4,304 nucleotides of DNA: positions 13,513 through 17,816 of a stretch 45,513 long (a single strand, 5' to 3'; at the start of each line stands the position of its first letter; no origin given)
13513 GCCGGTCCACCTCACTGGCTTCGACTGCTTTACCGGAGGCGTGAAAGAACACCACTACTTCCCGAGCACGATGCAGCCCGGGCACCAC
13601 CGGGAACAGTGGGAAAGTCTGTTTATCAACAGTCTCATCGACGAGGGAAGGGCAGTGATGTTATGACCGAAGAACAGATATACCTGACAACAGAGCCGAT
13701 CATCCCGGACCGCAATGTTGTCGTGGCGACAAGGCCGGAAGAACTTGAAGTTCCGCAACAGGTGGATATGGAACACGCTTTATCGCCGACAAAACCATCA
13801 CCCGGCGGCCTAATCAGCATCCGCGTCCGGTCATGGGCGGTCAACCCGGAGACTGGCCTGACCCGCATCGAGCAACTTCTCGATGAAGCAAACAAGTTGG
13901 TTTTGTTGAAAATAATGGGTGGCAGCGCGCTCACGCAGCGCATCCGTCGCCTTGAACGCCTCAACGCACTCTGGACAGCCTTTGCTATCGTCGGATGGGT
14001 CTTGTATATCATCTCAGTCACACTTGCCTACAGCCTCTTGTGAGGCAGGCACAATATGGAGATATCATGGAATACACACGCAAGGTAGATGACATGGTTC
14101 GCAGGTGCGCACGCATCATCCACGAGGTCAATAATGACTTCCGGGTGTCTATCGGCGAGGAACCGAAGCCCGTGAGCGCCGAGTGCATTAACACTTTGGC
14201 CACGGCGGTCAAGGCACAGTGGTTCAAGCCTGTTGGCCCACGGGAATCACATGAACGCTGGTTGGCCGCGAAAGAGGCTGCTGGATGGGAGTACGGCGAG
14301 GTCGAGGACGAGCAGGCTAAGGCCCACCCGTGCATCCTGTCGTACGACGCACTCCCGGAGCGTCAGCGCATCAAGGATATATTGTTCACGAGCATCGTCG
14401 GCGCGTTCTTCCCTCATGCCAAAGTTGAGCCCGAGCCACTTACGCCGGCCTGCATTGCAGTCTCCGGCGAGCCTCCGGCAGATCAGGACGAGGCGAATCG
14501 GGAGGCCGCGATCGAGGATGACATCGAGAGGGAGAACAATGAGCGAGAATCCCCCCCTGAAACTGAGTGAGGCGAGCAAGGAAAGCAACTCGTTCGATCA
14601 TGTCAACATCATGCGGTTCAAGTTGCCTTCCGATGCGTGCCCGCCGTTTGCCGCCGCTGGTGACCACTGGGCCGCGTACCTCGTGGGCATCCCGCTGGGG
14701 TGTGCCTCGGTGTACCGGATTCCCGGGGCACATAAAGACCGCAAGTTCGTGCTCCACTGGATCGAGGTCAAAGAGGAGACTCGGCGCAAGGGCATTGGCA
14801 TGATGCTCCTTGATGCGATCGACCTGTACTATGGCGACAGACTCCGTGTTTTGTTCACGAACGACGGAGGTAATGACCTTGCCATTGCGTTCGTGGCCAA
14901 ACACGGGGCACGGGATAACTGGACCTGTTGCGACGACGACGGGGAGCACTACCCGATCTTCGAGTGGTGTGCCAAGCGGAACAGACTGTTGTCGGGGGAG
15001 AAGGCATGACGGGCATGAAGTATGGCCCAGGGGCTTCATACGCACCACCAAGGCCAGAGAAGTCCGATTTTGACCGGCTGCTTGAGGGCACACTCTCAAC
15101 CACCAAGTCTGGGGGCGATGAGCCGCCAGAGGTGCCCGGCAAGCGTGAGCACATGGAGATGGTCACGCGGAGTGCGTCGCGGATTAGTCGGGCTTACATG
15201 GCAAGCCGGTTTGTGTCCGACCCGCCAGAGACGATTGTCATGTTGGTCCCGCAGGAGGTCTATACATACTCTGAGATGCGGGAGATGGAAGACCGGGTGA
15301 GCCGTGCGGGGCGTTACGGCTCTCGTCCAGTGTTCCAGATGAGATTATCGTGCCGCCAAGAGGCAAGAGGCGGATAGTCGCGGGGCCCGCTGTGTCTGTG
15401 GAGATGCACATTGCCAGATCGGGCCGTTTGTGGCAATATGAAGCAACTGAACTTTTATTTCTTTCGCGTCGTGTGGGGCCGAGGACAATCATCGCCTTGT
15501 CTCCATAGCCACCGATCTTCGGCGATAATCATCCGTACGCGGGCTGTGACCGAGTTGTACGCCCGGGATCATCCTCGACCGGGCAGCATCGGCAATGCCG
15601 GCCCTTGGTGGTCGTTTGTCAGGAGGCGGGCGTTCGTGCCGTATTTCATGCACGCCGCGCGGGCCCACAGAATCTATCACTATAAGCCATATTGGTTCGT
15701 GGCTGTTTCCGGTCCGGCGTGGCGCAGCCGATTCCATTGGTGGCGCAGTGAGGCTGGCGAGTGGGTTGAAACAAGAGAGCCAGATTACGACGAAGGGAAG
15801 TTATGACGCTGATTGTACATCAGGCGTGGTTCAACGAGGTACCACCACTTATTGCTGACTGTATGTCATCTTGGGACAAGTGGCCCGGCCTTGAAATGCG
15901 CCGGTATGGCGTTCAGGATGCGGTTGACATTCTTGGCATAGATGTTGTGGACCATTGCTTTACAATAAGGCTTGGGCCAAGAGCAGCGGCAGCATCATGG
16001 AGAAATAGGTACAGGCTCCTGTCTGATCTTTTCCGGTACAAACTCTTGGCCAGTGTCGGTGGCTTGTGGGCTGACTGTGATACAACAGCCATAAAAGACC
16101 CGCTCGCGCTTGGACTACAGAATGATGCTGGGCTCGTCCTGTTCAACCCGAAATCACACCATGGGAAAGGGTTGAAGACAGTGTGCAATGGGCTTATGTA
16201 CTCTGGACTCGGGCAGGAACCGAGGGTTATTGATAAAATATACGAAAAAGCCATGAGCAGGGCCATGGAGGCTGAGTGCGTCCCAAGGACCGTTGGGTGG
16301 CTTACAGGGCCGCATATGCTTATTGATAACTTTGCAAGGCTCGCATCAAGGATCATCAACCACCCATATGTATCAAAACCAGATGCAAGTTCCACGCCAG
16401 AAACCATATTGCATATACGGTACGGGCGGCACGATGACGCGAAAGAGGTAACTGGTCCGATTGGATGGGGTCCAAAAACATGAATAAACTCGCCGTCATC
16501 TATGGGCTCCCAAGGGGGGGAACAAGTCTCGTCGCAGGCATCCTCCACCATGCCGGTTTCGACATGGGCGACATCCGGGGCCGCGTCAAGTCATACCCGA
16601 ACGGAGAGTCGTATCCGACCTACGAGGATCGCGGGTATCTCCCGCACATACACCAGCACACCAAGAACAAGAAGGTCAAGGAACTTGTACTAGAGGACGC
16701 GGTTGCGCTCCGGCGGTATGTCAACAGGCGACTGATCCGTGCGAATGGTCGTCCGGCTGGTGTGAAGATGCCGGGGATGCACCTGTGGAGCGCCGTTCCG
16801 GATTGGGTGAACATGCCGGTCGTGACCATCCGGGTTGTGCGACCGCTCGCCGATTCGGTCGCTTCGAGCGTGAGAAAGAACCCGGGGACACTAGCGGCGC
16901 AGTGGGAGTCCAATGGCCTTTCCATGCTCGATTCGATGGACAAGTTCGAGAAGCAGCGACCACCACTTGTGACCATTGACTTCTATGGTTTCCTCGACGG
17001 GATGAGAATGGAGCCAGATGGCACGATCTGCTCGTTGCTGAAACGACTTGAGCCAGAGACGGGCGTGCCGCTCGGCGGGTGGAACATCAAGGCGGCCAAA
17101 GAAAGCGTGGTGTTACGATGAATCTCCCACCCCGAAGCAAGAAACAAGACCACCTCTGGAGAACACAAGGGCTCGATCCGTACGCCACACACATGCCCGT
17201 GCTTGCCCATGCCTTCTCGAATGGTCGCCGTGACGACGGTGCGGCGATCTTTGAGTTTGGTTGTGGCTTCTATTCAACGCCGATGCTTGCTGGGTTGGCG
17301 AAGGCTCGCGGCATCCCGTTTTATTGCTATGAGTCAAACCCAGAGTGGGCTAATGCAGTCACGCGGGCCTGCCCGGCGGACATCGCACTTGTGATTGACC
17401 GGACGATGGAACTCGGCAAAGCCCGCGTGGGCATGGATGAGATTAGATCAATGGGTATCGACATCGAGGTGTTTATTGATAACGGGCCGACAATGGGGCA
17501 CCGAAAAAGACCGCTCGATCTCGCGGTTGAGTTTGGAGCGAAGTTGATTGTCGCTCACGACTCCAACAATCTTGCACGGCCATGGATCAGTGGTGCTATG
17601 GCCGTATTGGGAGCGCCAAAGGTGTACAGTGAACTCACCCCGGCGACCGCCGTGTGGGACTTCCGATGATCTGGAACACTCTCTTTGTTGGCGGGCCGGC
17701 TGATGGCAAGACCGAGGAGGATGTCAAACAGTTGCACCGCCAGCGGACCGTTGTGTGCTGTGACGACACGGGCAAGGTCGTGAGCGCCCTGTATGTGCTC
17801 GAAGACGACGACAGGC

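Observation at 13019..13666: Phage ORF with all four sialyl motifs (L, S, III, VS) in canonical order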

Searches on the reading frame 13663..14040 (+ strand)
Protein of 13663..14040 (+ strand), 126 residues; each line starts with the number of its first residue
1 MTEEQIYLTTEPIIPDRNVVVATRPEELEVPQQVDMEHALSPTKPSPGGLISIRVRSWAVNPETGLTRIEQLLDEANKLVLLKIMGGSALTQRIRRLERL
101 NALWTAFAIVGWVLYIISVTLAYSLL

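Call 19: search_protein_families(library=pfam, proteins=[window:13663-14040:+], max_evalue=0.01)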
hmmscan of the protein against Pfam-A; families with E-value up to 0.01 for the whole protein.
window:13663-14040:+ (126 aa): 0 families

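Call 20: search_protein_families(library=phrogs, proteins=[window:13663-14040:+], max_evalue=0.001)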
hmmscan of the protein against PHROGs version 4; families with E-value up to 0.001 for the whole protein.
window:13663-14040:+ (126 aa): 0 families

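Call 67: search_protein_families(library=pfam, proteins=[window:13663-14040:+], max_evalue=5)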
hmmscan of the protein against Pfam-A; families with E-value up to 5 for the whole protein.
window:13663-14040:+ (126 aa): 0 families

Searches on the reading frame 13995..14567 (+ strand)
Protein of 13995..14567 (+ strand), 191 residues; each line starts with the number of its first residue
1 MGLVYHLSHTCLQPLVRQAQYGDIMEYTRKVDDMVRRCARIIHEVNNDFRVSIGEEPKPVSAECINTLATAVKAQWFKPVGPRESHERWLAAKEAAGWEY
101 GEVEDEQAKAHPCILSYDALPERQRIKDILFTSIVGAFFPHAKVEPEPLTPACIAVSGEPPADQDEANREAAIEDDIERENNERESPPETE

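Call 19: search_protein_families(library=pfam, proteins=[window:13995-14567:+], max_evalue=0.01)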
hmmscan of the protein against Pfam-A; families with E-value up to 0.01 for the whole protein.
window:13995-14567:+ (191 aa): 1 family
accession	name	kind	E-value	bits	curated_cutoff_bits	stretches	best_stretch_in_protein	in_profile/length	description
PF02026.21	RyR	-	4.6e-10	40.1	27.4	1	83-127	26-70/91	RyR domain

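Call 20: search_protein_families(library=phrogs, proteins=[window:13995-14567:+], max_evalue=0.001)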
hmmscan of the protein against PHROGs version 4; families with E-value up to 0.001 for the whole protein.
window:13995-14567:+ (191 aa): 3 families
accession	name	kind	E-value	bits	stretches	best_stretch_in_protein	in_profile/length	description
phrog_5154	-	unknown function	5.3e-26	92.7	1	17-144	131-263/454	-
phrog_11782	-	unknown function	3.9e-23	83.3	1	39-137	7-110/290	-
phrog_18865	-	unknown function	2.5e-18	67.7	1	34-138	73-181/183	-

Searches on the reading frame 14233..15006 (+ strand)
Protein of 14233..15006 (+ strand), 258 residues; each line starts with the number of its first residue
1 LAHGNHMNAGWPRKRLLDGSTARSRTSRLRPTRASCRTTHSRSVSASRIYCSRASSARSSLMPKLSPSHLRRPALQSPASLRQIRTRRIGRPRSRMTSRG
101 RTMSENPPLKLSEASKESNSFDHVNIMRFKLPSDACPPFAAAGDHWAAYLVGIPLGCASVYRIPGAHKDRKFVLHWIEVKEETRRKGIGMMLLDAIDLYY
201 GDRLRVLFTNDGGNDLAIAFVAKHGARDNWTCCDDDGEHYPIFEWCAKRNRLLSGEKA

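Call 19: search_protein_families(library=pfam, proteins=[window:14233-15006:+], max_evalue=0.01)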
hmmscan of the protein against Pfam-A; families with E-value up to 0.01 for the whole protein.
window:14233-15006:+ (258 aa): 2 families
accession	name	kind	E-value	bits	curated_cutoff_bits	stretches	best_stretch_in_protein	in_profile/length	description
PF00583.31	Acetyltransf_1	-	6.3e-06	26.9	20.7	1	142-225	32-115/116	Acetyltransferase (GNAT) family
PF13508.13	Acetyltransf_7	-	3.1e-05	24.7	27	1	143-225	3-81/84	Acetyltransferase (GNAT) domain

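Call 20: search_protein_families(library=phrogs, proteins=[window:14233-15006:+], max_evalue=0.001)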
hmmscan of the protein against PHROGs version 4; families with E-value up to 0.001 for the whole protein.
window:14233-15006:+ (258 aa): 0 families

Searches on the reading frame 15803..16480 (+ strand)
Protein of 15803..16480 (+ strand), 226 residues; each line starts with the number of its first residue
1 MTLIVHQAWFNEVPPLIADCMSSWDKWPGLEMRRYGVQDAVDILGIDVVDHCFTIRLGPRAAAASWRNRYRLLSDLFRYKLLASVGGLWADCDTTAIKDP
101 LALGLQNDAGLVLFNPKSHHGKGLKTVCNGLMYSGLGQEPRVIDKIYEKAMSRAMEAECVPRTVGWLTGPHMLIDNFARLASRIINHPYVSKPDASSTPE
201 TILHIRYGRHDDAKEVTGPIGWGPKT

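Call 19: search_protein_families(library=pfam, proteins=[window:15803-16480:+], max_evalue=0.01)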
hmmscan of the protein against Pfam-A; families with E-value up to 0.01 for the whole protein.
window:15803-16480:+ (226 aa): 2 families
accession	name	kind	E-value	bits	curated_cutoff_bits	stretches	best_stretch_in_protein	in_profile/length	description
PF04488.21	Gly_transf_sug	-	0.00021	22.4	23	1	65-106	48-89/93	Glycosyltransferase sugar-binding region containing DXD motif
PF05704.18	Caps_synth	-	0.00052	19.9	24.5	1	72-114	112-152/278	Capsular polysaccharide synthesis protein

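Call 20: search_protein_families(library=phrogs, proteins=[window:15803-16480:+], max_evalue=0.001)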
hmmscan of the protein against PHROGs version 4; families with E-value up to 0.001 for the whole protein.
window:15803-16480:+ (226 aa): 0 families

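Call 98: search_solved_structures(query=A5, max_evalue=5, show_alignments=2)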
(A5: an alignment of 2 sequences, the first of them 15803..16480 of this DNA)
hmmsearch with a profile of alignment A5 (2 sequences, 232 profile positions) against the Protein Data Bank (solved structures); distinct sequences matched with E-value up to 5: 2.
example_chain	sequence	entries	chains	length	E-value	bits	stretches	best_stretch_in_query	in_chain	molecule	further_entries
8x4k_A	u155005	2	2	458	0.48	13.1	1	71-141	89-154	Subversion of eukaryotic traffic protein A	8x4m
8x4j_A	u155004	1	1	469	0.5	13.1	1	71-141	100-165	Subversion of eukaryotic traffic protein A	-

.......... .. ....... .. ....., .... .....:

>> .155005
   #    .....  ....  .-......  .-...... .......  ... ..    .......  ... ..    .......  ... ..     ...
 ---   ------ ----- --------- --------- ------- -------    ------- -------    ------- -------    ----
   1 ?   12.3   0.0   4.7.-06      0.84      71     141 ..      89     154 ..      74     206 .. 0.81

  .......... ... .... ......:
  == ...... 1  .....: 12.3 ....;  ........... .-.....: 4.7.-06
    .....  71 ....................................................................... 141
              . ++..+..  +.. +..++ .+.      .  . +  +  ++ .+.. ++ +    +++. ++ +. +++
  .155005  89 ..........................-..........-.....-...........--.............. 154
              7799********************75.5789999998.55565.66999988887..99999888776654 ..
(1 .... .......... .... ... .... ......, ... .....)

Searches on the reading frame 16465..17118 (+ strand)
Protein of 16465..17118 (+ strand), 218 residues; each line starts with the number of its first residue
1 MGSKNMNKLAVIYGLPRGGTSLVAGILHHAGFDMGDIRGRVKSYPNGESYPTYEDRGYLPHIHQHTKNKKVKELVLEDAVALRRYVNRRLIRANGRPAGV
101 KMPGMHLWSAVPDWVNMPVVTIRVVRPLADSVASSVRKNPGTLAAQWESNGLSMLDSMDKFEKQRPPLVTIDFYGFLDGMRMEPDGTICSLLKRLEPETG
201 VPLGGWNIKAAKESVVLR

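Call 19: search_protein_families(library=pfam, proteins=[window:16465-17118:+], max_evalue=0.01)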
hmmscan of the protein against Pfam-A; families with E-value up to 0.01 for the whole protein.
window:16465-17118:+ (218 aa): 0 families

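Call 20: search_protein_families(library=phrogs, proteins=[window:16465-17118:+], max_evalue=0.001)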
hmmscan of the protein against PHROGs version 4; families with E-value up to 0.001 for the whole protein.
window:16465-17118:+ (218 aa): 0 families

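Call 67: search_protein_families(library=pfam, proteins=[window:16465-17118:+], max_evalue=5)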
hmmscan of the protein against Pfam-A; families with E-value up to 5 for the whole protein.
window:16465-17118:+ (218 aa): 1 family
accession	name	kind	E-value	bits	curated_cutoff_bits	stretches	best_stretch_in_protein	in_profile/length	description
PF13469.12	Sulfotransfer_3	-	0.1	13.2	27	1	11-91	3-70/216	Sulfotransferase family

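Call 68: find_homologous_proteins(query=window:16465-17118:+, max_evalue=0.001)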
Query window:16465-17118:+ (218 aa): 2 proteins with E <= 0.001 among 463 candidates.
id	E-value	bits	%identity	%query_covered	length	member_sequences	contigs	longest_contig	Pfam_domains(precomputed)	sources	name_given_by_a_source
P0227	8.1e-141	485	100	98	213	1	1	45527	-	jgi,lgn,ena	-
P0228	3.9e-55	205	52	89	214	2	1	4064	-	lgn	-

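Call 79: predict_structure(alignment_id=A4)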
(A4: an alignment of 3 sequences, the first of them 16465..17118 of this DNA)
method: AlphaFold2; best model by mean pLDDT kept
length: 218 residues; sequences in the alignment: 3
mean_pLDDT: 75.6   pTM: 0.78
mean pLDDT of the five models: 75.6, 73.3, 40.0, 37.6, 36.9
residues with pLDDT >= 90: 22; 70-90: 135; 50-70: 49; < 50: 12
segments of 3 or more residues with pLDDT < 50: 1-5, 109-112
pLDDT, mean of each block of 10 residues (from residue 1): 56 78 87 74 56 67 70 69 76 79 57 65 87 73 77 80 84 89 92 87 89 69
secondary structure, 60 per line:
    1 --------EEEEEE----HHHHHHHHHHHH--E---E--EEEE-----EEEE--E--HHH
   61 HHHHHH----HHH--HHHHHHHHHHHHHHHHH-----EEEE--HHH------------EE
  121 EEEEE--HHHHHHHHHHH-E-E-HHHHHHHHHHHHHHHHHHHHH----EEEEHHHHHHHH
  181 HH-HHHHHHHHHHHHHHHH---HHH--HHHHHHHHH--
elements in order: E9-14 H19-30 E40-43 E49-52 H58-66 H76-92 E98-101 E119-125 H128-138 H144-164 E169-172 H173-182 H184-199 H208-216

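Call 82: fold_search(model_id=the predicted structure, library=pdb)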
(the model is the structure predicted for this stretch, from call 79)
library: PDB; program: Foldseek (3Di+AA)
matches with E <= 10: 805; with E <= 0.001: 2
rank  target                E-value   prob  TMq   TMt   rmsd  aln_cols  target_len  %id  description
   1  3mgb_A                7.6e-04  1.00  0.45  0.36  13.3       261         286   13  Teg 12 Ternary Structure Complexed with PAP and the Teicoplanin Aglycone (released 2010-06-09)
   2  1tex_C                9.7e-04  0.99  0.44  0.40  11.3       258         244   14  Mycobacterium smegmatis Stf0 Sulfotransferase with Trehalose (released 2004-07-20)
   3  3mgc_A                1.3e-03  0.99  0.43  0.38  10.7       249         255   12  Teg12 Apo (released 2010-06-09)
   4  2zq5                  1.6e-03  0.99  0.49  0.31  14.2       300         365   12  Crystal structure of sulfotransferase STF1 from Mycobacterium tuberculosis H37Rv (type1 form) (released 2009-09-29)
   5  1tex_A                1.7e-03  0.98  0.44  0.41  11.9       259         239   13  Mycobacterium smegmatis Stf0 Sulfotransferase with Trehalose (released 2004-07-20)
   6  1tex_D                2.3e-03  0.99  0.46  0.41  11.5       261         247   13  Mycobacterium smegmatis Stf0 Sulfotransferase with Trehalose (released 2004-07-20)
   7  8xjp                  2.8e-03  0.98  0.42  0.33   9.7       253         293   12  Crystal structure of a sulfotransferase S4 in complex with PAP and 2-Phe-br (released 2024-12-25)
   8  8xjq                  2.9e-03  0.96  0.39  0.31   9.8       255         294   13  Crystal structure of a sulfotransferase S4 in complex with PAP and PNPS (released 2024-12-25)
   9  3mgb_B                3.8e-03  0.99  0.46  0.39  10.4       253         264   13  Teg 12 Ternary Structure Complexed with PAP and the Teicoplanin Aglycone (released 2010-06-09)
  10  6pjw_A                3.8e-03  0.98  0.43  0.47   7.9       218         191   13  Adenylate kinase from Methanococcus igneus - AMP bound form (released 2020-01-22)
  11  6pk5_C                4.2e-03  0.98  0.43  0.48   7.9       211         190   13  Adenylate kinase from Methanococcus igneus - apo form (released 2020-07-01)
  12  22ga_A                4.5e-03  0.92  0.42  0.30  12.2       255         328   15  Crystal structure of sorghum sulfotransferase LGS1 reveals sulfation-assisted BC-ring formation in strigolactone biosy (released 2026-02-04)
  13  8xgz                  5.1e-03  0.95  0.40  0.31   9.8       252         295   12  Crystal structure of a sulfotransferase S4 in complex with PAP (released 2024-12-18)
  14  3t61_A                5.4e-03  0.97  0.43  0.51   7.4       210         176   10  Crystal Structure of a gluconokinase from Sinorhizobium meliloti 1021 (released 2011-08-17)
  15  4jvm_B                5.4e-03  0.92  0.38  0.31   9.7       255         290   11  Crystal structure of human estrogen sulfotransferase (SULT1E1) in complex with inactive cofactor PAP and brominated fl (released 2013-09-04)
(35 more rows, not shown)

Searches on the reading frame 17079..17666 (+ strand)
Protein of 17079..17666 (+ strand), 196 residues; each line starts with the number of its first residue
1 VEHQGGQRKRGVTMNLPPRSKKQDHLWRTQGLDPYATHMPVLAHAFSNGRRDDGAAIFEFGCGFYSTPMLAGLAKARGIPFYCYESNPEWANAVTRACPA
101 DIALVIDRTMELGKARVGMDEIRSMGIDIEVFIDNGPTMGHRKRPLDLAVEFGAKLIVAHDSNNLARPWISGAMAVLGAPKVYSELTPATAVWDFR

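Call 19: search_protein_families(library=pfam, proteins=[window:17079-17666:+], max_evalue=0.01)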
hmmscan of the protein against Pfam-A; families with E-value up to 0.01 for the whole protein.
window:17079-17666:+ (196 aa): 0 families

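Call 20: search_protein_families(library=phrogs, proteins=[window:17079-17666:+], max_evalue=0.001)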
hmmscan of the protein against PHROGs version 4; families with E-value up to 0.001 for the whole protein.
window:17079-17666:+ (196 aa): 0 families

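Call 67: search_protein_families(library=pfam, proteins=[window:17118-17666:+], max_evalue=5)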
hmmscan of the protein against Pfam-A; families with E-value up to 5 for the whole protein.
window:17118-17666:+ (183 aa): 0 families
